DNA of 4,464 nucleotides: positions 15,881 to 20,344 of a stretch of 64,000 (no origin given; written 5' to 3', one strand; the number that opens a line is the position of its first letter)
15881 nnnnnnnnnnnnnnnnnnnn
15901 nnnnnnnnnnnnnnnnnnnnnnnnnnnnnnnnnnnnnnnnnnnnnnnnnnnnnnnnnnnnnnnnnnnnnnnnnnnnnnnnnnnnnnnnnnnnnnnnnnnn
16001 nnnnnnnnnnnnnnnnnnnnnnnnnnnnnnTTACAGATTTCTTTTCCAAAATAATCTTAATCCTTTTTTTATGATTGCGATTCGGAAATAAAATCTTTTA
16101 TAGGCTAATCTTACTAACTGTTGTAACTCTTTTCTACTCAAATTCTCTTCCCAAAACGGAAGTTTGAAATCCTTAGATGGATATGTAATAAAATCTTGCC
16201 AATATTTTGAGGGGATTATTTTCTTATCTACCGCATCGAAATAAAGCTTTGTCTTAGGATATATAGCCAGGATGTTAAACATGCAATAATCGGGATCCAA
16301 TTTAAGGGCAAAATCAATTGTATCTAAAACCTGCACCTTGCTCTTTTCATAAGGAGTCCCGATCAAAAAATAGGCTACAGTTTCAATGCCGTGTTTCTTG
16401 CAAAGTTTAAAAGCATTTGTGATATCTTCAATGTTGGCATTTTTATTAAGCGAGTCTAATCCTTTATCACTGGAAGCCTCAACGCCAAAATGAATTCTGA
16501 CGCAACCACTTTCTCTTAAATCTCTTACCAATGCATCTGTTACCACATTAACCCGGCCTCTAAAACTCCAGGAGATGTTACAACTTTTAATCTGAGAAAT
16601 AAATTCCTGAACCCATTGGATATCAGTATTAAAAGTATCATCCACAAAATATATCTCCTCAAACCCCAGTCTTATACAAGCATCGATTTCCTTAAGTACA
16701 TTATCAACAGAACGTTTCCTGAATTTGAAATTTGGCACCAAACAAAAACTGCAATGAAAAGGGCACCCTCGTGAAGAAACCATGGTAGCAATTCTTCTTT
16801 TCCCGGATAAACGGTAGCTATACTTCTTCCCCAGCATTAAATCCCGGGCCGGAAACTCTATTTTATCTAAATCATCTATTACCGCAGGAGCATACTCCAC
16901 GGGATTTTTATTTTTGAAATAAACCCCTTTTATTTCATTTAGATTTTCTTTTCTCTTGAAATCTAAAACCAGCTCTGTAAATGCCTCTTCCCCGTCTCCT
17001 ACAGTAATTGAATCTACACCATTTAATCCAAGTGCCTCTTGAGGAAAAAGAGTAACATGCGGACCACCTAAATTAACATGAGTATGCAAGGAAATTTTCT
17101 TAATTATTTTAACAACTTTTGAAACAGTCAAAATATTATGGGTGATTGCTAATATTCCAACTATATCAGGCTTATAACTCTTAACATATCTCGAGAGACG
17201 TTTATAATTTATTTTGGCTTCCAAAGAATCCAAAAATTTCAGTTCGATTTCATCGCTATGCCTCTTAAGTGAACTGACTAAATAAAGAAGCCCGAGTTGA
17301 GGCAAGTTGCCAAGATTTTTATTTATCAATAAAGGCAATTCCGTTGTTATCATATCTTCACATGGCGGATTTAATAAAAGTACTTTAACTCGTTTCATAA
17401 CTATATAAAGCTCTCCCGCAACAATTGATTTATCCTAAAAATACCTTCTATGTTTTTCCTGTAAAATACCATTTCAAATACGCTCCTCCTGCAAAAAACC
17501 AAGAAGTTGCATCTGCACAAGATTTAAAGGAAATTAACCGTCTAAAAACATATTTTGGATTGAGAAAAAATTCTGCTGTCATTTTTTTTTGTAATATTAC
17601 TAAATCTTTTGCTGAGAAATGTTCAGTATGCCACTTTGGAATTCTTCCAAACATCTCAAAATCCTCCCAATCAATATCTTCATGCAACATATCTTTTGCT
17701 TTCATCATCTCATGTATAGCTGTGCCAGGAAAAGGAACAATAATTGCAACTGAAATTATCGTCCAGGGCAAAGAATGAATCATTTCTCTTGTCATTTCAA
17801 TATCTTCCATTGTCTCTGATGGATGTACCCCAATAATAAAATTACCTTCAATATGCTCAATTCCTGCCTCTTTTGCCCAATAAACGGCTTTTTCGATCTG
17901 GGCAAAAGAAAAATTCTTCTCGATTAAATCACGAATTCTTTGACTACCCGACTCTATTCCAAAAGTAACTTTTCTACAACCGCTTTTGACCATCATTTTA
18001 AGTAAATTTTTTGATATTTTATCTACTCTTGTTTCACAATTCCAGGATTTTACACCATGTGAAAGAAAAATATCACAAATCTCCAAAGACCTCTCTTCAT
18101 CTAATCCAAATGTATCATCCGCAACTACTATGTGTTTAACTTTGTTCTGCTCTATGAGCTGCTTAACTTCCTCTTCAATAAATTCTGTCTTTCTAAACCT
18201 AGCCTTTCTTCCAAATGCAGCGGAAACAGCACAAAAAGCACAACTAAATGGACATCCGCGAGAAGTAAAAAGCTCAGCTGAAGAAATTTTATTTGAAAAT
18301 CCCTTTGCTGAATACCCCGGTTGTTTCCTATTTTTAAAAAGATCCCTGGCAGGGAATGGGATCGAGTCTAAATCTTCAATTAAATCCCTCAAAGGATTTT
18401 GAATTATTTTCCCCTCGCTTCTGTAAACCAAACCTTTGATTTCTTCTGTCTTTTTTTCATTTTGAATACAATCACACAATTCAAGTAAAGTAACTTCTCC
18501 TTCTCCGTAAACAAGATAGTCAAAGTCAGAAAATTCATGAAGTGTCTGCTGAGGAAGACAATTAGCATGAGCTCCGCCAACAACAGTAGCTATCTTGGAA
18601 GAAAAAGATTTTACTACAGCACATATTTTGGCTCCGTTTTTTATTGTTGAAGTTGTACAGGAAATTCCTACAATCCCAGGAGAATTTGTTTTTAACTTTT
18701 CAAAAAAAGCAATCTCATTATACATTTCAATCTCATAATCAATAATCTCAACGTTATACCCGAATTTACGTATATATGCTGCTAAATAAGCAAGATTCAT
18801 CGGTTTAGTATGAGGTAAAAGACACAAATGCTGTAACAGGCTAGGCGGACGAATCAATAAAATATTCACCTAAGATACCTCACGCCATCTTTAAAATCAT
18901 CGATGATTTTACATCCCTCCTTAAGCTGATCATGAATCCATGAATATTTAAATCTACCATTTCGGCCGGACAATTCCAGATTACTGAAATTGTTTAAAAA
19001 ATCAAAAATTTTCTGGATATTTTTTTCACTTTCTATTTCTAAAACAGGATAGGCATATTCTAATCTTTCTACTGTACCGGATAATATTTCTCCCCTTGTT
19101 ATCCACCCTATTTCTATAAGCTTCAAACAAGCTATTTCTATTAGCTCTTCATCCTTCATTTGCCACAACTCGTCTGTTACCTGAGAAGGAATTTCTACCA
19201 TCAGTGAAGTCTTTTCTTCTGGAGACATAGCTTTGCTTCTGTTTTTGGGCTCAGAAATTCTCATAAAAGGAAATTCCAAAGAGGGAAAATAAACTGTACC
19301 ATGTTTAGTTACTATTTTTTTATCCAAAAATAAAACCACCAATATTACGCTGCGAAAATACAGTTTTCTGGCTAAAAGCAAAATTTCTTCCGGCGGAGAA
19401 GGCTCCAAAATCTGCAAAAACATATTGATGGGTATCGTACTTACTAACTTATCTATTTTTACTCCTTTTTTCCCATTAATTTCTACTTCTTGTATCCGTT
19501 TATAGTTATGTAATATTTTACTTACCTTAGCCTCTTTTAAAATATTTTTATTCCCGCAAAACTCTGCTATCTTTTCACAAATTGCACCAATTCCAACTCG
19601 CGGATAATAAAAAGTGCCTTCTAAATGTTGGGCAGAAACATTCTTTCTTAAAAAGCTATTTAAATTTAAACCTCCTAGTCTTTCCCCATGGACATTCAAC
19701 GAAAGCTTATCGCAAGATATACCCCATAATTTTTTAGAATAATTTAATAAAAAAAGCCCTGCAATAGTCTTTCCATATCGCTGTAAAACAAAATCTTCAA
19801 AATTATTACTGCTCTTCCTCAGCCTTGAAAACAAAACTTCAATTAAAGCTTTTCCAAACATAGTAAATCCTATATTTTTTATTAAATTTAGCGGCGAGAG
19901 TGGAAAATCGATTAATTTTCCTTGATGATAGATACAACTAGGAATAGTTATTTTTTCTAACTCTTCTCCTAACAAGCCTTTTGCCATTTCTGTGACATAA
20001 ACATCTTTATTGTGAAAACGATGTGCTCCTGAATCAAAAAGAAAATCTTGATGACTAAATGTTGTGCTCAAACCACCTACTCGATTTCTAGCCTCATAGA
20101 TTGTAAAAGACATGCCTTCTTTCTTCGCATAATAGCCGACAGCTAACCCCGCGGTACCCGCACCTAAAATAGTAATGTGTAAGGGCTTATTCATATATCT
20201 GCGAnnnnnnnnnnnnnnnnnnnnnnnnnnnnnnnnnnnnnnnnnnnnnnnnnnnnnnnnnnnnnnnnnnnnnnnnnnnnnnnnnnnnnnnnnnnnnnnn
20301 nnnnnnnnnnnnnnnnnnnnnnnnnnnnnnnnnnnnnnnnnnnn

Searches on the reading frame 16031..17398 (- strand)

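Call 43: search_protein_families(library=pfam, proteins=[window:16031-17398:-], max_evalue=0.0001)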
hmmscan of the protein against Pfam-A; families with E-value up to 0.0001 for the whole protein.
window:16031-17398:- (455 aa): 2 families
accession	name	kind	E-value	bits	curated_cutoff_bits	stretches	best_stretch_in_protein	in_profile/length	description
PF04055.27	Radical_SAM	-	1.7e-22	80.8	29.5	1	207-352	2-155/166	Radical SAM superfamily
PF02310.24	B12-binding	-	2.9e-17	63.1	32.1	1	28-144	8-121/121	B12 binding domain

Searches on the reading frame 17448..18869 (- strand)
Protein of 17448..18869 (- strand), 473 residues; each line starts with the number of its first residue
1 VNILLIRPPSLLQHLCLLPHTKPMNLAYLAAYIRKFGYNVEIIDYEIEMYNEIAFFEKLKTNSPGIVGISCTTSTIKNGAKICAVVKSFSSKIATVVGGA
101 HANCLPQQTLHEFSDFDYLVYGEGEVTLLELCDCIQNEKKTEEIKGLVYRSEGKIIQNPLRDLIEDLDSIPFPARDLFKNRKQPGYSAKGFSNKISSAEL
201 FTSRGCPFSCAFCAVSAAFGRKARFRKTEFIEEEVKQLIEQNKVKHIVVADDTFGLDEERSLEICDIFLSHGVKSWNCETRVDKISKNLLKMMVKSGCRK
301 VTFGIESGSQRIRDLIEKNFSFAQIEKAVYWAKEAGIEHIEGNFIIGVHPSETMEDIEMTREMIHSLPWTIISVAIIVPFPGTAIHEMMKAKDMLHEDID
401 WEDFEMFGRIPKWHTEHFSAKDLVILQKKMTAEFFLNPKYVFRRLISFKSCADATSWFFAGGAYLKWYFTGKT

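Call 11: search_protein_families(library=pfam, proteins=[window:17448-18869:-], max_evalue=0.001)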
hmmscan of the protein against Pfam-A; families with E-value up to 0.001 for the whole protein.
window:17448-18869:- (473 aa): 2 families
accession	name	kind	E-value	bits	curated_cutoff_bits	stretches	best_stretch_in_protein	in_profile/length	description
PF04055.27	Radical_SAM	-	1.8e-23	84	29.5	1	202-363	3-165/166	Radical SAM superfamily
PF02310.24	B12-binding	-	1.2e-19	70.8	32.1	1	21-131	12-120/121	B12 binding domain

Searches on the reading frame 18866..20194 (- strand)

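Call 11: search_protein_families(library=pfam, proteins=[window:18866-20194:-], max_evalue=0.001)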
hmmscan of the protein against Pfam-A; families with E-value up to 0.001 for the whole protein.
window:18866-20194:- (442 aa): 4 families
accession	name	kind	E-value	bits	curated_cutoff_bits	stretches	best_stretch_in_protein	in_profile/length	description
PF01593.30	Amino_oxidase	-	1.5e-21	77.7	19.8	1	15-356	2-358/443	Flavin containing amine oxidoreductase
PF13450.12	NAD_binding_8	-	5e-14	52.8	21.9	1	9-67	1-61/68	NAD(P)-binding Rossmann-like domain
PF03275.19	GLF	-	6.2e-07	29.8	26.3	1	148-341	2-162/203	UDP-galactopyranose mutase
PF01266.30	DAO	-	0.00025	21.1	27.9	1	7-91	2-86/353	FAD dependent oxidoreductase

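Call 85: search_protein_families(library=ncbifam, proteins=[window:18866-20194:-], max_evalue=0.00001)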
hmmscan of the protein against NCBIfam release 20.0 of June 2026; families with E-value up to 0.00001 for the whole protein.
window:18866-20194:- (442 aa): 14 families
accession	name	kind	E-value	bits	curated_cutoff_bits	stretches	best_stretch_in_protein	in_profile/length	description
NF005548.0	PRK07208.1-4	equivalog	1.1e-81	274.9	389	1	6-420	5-436/488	hypothetical protein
NF005547.0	PRK07208.1-3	equivalog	7.3e-80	269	380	1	2-429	2-436/465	hypothetical protein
NF005545.0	PRK07208.1-1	equivalog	3.5e-56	190.6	451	1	4-418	7-445/504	hypothetical protein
NF005546.0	PRK07208.1-2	equivalog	3.2e-47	161.3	418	2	86-421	118-489/527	hypothetical protein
NF005549.0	PRK07208.1-5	equivalog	1e-30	106.7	587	2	86-306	119-365/534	hypothetical protein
NF005560.0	PRK07233.1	equivalog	8.1e-27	94.1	252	1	6-396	2-392/435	hypothetical protein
TIGR00562.1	proto_IX_ox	equivalog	1.2e-15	57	97.85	1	6-147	4-155/470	protoporphyrinogen oxidase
NF008845.0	PRK11883.1-5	equivalog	3.6e-13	48.6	560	1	6-99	6-107/468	protoporphyrinogen oxidase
NF058655.1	CrtID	equivalog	1.1e-10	41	640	1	7-66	1-60/478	bifunctional phytoene desaturase/3,4-desaturase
TIGR00031.1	UDP-GALP_mutase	equivalog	3.4e-10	39.5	303.75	1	7-169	4-172/378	UDP-galactopyranose mutase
TIGR02734.1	crtI_fam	subfamily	2.2e-08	33.2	238.1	1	8-56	2-50/504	phytoene desaturase family protein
TIGR02733.1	desat_CrtD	equivalog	8.8e-08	31.2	549.7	1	6-58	3-55/492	C-3',4' desaturase CrtD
TIGR03467.1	HpnE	equivalog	1.3e-07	31.3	283.05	1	8-58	2-54/430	hydroxysqualene dehydroxylase HpnE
NF008841.0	PRK11883.1-1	equivalog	5.6e-06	25.5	517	0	5-102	4-106/453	protoporphyrinogen oxidase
